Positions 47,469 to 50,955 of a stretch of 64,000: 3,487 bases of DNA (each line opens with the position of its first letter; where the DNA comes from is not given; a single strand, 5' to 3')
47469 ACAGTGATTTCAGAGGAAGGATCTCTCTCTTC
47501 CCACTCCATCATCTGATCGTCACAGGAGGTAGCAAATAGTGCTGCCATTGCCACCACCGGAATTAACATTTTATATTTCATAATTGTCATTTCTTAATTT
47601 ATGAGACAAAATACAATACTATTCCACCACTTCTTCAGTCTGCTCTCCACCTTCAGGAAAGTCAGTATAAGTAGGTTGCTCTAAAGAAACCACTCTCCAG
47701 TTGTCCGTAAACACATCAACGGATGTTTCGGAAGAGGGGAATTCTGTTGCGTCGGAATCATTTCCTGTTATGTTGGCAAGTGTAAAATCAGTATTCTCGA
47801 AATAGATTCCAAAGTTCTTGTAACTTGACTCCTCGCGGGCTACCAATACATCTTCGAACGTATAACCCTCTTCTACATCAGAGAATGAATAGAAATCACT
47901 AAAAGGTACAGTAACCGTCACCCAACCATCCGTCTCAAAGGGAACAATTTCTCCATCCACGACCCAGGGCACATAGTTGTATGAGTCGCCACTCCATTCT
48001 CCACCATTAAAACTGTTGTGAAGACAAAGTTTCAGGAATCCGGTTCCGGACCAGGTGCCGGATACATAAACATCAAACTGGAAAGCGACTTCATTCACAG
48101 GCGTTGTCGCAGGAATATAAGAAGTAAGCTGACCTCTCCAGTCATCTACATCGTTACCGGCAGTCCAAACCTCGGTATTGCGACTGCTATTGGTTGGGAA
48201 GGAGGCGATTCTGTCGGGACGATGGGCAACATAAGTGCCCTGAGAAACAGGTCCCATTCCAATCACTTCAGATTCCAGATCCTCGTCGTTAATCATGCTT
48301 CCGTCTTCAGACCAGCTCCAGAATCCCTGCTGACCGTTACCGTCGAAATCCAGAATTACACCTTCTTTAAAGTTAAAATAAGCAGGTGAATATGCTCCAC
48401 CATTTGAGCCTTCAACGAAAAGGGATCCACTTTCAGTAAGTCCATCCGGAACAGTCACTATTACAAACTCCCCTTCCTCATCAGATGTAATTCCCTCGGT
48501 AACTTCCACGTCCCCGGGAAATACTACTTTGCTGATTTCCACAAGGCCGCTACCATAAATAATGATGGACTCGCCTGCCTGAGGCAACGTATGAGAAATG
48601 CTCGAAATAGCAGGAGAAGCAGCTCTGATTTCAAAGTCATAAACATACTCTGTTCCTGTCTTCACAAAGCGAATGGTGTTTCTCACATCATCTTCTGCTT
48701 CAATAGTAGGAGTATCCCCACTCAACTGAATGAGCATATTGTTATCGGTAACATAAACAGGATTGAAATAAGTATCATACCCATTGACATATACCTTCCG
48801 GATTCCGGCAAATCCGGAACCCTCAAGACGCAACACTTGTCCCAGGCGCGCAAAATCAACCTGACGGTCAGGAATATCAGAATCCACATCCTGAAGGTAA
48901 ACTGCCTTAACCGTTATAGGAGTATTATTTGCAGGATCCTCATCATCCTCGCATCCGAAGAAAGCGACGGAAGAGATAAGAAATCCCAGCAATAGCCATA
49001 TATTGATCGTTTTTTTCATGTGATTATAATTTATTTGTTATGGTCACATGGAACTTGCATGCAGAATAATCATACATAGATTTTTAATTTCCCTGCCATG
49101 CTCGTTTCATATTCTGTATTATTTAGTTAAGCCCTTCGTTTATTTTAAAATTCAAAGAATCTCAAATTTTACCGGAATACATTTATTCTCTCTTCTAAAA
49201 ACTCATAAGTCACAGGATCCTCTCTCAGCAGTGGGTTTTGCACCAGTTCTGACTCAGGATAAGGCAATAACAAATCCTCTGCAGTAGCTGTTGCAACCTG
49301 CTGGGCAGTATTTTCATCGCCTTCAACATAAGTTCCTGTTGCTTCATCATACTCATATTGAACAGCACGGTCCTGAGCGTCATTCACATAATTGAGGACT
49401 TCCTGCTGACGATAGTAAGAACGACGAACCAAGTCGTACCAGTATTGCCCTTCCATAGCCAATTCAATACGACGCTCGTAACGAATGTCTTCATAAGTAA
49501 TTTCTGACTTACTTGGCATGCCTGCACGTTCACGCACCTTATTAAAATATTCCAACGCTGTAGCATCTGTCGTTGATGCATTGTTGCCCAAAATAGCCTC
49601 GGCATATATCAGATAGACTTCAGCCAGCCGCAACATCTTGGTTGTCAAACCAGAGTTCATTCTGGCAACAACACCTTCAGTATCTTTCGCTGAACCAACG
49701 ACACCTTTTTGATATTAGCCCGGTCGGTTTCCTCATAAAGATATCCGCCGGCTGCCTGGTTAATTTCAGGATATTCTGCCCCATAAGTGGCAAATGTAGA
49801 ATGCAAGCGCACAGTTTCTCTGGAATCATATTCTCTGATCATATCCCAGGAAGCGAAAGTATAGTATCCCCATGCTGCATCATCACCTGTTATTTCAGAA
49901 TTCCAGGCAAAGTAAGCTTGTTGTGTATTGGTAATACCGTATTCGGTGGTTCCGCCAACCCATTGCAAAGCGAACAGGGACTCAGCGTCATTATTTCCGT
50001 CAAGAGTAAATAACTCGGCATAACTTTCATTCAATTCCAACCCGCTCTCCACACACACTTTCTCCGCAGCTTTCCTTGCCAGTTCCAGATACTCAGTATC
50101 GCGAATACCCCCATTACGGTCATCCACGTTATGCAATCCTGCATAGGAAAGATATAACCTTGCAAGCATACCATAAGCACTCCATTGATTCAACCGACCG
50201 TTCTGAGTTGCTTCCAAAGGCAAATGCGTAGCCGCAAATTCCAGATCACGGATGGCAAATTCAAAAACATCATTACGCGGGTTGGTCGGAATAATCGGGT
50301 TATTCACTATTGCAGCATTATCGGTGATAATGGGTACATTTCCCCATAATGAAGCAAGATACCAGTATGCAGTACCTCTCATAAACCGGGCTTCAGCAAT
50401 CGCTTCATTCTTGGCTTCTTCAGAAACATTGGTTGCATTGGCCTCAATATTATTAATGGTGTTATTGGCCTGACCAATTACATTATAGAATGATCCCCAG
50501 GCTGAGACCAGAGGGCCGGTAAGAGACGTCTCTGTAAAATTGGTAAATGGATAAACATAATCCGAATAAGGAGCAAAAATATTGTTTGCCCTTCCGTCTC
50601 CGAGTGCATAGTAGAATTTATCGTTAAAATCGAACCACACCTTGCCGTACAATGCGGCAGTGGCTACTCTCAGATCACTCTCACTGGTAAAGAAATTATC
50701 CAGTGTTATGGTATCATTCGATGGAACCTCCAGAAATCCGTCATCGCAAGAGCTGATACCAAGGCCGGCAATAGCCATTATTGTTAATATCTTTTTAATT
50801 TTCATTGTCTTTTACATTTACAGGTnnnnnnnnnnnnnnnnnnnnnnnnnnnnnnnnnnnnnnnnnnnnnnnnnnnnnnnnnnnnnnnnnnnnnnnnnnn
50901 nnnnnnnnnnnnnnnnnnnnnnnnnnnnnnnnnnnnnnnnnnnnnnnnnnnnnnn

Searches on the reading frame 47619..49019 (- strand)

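Call 23: search_protein_families(library=pfam, proteins=[window:47619-49019:-])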
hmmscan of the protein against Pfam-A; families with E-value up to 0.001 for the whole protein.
window:47619-49019:- (466 aa): 1 family
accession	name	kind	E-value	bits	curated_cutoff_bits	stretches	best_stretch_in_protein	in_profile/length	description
PF18329.7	SGBP_B_XBD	-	4.6e-35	121.9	26.4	1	215-444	1-185/186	Surface glycan-binding protein B xyloglucan binding domain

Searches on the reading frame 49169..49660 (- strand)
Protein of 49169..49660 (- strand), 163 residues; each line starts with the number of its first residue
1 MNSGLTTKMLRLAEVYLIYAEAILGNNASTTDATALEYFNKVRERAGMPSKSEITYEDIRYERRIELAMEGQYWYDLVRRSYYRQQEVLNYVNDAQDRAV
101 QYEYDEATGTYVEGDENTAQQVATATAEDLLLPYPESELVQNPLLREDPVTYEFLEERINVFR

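Call 23: search_protein_families(library=pfam, proteins=[window:49169-49660:-])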
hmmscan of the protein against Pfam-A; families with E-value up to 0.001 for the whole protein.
window:49169-49660:- (163 aa): 1 family
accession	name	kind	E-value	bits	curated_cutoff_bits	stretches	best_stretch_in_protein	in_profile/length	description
PF07980.17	SusD_RagB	-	4.4e-28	99.2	23.1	1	7-146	156-292/297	SusD family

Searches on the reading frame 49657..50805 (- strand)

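Call 3: search_protein_families(library=pfam, proteins=[window:49657-50805:-])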
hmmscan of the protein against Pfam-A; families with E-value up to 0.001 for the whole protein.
window:49657-50805:- (382 aa): 2 families
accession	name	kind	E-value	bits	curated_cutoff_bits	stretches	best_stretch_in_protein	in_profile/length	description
PF14322.12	SusD-like_3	-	1.1e-18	68.7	27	1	76-219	51-191/191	Starch-binding associating with outer membrane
PF12771.13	SusD-like_2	-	0.0002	20.7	27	1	73-195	28-150/415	Starch-binding associating with outer membrane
